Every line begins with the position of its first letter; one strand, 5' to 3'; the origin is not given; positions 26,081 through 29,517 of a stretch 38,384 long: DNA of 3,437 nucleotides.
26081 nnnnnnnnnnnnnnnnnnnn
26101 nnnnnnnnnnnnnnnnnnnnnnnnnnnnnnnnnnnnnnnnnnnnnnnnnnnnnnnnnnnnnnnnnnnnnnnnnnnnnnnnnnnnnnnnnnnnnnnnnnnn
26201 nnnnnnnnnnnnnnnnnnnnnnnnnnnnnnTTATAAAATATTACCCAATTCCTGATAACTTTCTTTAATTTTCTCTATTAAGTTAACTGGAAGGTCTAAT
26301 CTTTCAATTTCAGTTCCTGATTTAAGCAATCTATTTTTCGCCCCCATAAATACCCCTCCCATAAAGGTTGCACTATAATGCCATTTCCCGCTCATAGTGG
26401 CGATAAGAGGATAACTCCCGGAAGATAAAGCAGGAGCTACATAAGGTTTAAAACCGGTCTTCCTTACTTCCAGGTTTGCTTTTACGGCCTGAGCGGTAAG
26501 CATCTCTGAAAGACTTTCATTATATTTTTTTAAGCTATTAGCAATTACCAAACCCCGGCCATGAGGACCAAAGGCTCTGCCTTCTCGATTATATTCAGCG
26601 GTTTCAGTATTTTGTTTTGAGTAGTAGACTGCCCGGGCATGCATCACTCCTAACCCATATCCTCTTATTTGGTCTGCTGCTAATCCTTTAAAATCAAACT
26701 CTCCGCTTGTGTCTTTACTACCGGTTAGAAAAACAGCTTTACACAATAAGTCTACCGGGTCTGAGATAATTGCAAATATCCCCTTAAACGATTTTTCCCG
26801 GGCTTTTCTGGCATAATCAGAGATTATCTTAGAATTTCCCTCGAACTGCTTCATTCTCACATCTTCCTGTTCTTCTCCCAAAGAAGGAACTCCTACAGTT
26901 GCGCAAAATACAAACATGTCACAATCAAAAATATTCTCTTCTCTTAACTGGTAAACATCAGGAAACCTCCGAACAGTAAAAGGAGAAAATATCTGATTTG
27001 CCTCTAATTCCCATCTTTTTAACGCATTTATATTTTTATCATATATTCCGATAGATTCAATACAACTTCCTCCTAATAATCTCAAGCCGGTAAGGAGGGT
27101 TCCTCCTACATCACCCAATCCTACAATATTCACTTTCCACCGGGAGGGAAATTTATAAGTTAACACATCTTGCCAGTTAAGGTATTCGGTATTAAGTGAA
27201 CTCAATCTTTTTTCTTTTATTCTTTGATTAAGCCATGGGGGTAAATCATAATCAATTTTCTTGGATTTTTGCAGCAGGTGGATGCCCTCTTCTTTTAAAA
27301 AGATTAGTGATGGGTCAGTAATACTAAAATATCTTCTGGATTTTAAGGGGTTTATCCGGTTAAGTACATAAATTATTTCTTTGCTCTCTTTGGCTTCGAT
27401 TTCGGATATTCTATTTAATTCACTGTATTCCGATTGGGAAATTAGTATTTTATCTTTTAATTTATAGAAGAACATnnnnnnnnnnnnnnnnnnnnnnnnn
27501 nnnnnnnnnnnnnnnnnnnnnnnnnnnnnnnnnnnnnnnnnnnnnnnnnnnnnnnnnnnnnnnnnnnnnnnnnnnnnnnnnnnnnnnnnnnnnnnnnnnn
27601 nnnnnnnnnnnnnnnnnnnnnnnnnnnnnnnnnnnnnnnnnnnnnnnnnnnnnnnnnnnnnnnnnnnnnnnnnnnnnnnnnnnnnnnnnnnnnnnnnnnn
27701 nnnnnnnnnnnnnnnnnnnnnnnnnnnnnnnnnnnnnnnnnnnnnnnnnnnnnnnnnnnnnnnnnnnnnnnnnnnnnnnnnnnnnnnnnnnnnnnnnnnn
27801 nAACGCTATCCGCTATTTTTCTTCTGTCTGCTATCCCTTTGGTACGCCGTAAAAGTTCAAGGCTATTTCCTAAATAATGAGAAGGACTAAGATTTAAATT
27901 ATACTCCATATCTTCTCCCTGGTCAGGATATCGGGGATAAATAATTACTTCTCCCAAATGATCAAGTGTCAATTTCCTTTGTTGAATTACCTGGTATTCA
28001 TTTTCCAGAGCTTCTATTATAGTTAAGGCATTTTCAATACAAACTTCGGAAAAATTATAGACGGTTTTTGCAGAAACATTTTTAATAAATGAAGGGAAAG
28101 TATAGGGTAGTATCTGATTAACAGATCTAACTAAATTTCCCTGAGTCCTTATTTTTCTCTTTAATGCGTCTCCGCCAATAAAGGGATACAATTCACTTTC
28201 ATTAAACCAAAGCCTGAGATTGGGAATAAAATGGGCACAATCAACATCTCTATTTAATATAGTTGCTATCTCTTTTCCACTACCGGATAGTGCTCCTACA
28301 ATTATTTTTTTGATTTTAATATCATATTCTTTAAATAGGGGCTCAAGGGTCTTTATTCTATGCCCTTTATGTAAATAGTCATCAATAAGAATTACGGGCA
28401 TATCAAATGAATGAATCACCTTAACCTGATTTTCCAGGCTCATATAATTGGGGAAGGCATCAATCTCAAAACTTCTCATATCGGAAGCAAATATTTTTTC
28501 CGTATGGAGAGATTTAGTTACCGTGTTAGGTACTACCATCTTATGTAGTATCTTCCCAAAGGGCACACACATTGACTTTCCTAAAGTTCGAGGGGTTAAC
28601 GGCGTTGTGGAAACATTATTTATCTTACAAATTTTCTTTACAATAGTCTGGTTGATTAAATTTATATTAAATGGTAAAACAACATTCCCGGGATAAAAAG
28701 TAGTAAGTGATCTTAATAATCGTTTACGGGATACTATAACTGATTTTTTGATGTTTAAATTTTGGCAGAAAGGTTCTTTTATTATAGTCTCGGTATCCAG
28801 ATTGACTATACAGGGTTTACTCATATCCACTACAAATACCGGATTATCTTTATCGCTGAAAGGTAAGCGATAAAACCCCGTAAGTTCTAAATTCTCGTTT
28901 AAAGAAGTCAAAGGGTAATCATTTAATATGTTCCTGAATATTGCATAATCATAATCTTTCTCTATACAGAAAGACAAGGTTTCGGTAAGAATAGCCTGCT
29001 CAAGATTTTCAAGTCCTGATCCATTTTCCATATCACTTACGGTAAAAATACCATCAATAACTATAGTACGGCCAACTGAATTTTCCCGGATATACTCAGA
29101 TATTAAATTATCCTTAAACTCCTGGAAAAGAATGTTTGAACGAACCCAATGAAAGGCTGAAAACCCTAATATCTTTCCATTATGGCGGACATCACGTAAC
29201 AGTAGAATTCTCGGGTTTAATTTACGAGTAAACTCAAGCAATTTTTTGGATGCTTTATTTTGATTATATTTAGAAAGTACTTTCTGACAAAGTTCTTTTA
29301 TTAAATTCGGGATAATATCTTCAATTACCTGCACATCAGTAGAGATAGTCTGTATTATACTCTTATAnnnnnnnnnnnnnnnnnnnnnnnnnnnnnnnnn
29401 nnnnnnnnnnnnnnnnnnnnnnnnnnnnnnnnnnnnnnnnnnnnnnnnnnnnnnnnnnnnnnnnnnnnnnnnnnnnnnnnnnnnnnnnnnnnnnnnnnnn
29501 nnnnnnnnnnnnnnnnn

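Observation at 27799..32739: Orphan 1,646-aa HD / helical-repeat / NadD-like / GNAT-like / PRTase-like megaprotein: candidate undescribed nucleotide (NAD- or Ap4A-type) module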

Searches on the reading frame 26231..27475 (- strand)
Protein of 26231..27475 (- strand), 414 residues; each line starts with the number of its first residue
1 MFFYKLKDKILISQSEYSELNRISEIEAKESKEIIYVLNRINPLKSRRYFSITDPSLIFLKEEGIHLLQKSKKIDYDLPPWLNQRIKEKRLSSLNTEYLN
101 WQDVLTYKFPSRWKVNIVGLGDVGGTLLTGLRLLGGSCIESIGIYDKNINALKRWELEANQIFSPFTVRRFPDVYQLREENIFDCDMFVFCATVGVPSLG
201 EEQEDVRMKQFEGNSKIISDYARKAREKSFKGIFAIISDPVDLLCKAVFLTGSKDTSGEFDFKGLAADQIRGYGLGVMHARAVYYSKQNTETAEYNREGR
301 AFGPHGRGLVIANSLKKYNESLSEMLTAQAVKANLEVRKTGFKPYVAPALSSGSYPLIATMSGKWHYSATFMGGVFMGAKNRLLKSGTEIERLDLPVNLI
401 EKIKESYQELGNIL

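Call 7: search_protein_families(library=pfam, proteins=[window:26231-27475:-], max_evalue=0.001)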
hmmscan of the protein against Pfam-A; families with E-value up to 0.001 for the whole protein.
window:26231-27475:- (414 aa): 1 family
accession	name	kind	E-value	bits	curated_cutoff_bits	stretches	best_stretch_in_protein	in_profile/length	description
PF00056.29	Ldh_1_N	-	3.6e-07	30.7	27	1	114-249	2-129/141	lactate/malate dehydrogenase, NAD binding domain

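Call 25: search_protein_families(library=ncbifam, proteins=[window:26234-27475:-], max_evalue=0.01)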
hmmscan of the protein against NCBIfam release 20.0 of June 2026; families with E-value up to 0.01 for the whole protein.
window:26234-27475:- (414 aa): 3 families
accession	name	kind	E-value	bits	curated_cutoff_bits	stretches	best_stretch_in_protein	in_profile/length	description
TIGR01771.1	L-LDH-NAD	equivalog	9.9e-08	31.7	303.55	1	117-249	1-124/299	L-lactate dehydrogenase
NF000824.0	PRK00066.1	subfamily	3.4e-07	29.9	339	1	113-249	7-134/316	L-lactate dehydrogenase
NF004863.0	PRK06223.1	subfamily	0.00021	20.5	283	1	112-250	3-132/313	malate dehydrogenase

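Call 44: search_solved_structures(query=window:26234-27475:-, max_evalue=1)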
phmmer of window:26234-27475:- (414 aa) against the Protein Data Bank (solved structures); distinct sequences matched with E-value up to 1: 27.
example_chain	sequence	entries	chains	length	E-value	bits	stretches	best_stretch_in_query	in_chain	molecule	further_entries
9dq7_P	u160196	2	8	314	0.00025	23.4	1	114-246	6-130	L-lactate dehydrogenase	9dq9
3d0o_A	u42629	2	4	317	0.00085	21.6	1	114-249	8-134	L-lactate dehydrogenase 1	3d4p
4lmr_A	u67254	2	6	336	0.0015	20.7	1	174-248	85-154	L-lactate dehydrogenase 1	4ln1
3h3j_A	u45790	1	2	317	0.0016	20.7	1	114-249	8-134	L-lactate dehydrogenase 1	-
2zqy_A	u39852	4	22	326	0.0021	20.3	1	113-249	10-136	L-lactate dehydrogenase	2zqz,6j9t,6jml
6j9s_A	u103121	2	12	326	0.0026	20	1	113-249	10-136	L-lactate dehydrogenase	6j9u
3pqd_A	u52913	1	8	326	0.0049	19.1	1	114-306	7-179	L-lactate dehydrogenase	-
6ihe_A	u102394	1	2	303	0.0074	18.5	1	114-255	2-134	Malate dehydrogenase (NAD)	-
6ihd_A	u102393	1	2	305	0.0075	18.5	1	114-255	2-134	Malate dehydrogenase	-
3pqe_A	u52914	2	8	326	0.009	18.2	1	114-249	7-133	L-lactate dehydrogenase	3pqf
9jlo_A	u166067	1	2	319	0.01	18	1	115-249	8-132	L-lactate dehydrogenase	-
9sa7_A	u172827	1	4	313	0.03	16.5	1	146-250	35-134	L-2-hydroxycarboxylate dehydrogenase (NAD(P)(+))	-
1ldn_A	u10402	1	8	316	0.044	16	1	114-249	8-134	L-LACTATE DEHYDROGENASE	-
1ldb_A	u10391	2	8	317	0.044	16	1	114-249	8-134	APO-L-LACTATE DEHYDROGENASE | L-LACTATE DEHYDROGENASE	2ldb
1ez4_A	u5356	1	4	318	0.049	15.8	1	110-249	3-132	LACTATE DEHYDROGENASE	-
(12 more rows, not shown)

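Call 80: search_protein_families(library=padloc, proteins=[window:26234-27475:-], max_evalue=0.01)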
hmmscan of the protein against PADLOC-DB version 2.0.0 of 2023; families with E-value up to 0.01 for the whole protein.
window:26234-27475:- (414 aa): 0 families

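Call 86: search_solved_structures(query=A10, max_evalue=0.001, show_alignments=1)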
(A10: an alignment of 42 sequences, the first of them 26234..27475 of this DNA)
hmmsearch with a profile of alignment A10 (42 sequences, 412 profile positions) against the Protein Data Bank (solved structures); distinct sequences matched with E-value up to 0.001: 21.
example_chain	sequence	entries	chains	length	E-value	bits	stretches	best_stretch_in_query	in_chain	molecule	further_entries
9dq7_P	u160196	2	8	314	3.6e-09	39.1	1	110-251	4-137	L-lactate dehydrogenase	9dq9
3d0o_A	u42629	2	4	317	7.4e-09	38.1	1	109-250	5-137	L-lactate dehydrogenase 1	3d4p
3h3j_A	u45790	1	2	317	8.8e-09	37.9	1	109-250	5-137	L-lactate dehydrogenase 1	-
6j9s_A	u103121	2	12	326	8.8e-08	34.6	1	106-250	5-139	L-lactate dehydrogenase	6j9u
2zqy_A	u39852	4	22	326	1.2e-07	34.1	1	106-250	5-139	L-lactate dehydrogenase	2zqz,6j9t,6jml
4m1q_A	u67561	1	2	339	1.3e-07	34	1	104-250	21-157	L-lactate dehydrogenase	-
4q3n_A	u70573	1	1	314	1.4e-07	33.9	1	111-283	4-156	MGS-M5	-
4lmr_A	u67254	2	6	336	9.3e-07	31.2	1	104-266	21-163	L-lactate dehydrogenase 1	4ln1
1hyh_A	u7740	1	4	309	1.3e-06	30.8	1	112-243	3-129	L-2-HYDROXYISOCAPROATE DEHYDROGENASE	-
9jlo_A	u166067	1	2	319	9.5e-06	27.9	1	108-250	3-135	L-lactate dehydrogenase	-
3wsv_A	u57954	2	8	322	9.9e-06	27.8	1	108-250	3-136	L-lactate dehydrogenase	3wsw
1ldn_A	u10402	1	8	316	1.1e-05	27.7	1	108-250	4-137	L-LACTATE DEHYDROGENASE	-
1ldb_A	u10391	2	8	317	1.1e-05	27.7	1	108-250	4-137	APO-L-LACTATE DEHYDROGENASE | L-LACTATE DEHYDROGENASE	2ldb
1llc_A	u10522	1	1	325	1.3e-05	27.4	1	107-250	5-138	L-LACTATE DEHYDROGENASE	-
3pqd_A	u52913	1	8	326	1.5e-05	27.2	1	108-250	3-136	L-lactate dehydrogenase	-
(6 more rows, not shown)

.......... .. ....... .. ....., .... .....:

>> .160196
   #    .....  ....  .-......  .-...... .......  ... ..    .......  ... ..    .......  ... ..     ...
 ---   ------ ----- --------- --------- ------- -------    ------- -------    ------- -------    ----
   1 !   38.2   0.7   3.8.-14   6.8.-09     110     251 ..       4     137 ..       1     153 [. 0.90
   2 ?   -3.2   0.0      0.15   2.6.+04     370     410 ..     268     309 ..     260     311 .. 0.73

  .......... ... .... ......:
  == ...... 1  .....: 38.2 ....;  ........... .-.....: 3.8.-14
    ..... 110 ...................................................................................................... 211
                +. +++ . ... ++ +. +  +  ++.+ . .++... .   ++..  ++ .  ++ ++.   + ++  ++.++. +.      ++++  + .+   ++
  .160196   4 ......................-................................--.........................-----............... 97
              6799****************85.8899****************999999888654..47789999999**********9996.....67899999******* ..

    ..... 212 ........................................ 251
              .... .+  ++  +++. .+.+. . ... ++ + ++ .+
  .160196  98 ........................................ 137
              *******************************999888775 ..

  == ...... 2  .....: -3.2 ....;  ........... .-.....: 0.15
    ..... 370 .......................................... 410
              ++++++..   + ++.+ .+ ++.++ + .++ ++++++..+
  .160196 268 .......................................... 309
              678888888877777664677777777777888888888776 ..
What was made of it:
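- Closest known: Iron-sulfur flavoprotein Isf and L-2-hydroxyacid dehydrogenases of the LDH/MDH family. Same: Dehydrogenase partner: LDH-type Rossmann domain, with an Arg at the LDH substrate-loop position and SDPVD for NPVD (call 86).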

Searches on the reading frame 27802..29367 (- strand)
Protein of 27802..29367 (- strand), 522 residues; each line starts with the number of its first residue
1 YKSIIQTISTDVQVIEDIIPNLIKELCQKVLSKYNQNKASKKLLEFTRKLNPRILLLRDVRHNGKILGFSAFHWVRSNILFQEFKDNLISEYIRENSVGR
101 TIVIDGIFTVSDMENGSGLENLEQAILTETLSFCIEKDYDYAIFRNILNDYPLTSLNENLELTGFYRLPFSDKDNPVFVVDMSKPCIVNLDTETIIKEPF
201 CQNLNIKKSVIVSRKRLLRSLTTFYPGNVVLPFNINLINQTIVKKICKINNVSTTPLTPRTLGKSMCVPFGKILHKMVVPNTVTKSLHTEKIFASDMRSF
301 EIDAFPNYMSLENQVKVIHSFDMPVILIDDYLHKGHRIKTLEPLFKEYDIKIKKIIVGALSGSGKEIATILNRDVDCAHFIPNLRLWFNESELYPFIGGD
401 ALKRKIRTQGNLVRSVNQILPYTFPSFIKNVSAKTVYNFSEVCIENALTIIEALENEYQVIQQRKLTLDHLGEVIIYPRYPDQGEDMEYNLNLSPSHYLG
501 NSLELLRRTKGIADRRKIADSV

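Call 37: search_protein_representatives(protein=window:27802-29367:-)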
Query: 522 residues. Proteins with E-value up to 0.001 (for the whole library): 374; up to 1e-10: 265; up to 1e-30: 165. The best 150 are listed.
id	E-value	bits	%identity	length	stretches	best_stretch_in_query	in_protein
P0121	2.2e-180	617.0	56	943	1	1-512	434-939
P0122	1.7e-178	610.8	56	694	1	1-511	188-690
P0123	7.9e-157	539.3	51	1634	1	1-509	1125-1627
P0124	5.2e-144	497.1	48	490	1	11-508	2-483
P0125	1.1e-134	466.3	48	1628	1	43-510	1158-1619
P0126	8.6e-134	463.4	45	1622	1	1-508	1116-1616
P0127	6.5e-133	460.5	43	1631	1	1-511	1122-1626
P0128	1.4e-130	452.8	44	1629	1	1-512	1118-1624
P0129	8.5e-130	450.2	43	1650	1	1-513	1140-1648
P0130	2.2e-129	448.8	44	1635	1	3-510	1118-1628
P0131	2.6e-127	442.0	42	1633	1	1-513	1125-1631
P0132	6.6e-127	440.6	44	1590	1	17-509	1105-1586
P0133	1.6e-126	439.4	44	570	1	1-510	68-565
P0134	2.9e-124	431.9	42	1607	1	1-509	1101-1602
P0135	5.9e-124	430.9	42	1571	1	21-512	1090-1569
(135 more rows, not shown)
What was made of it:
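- Tried and rejected: Exhaustive HMMER search of aa 1125-1646 (call 37).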
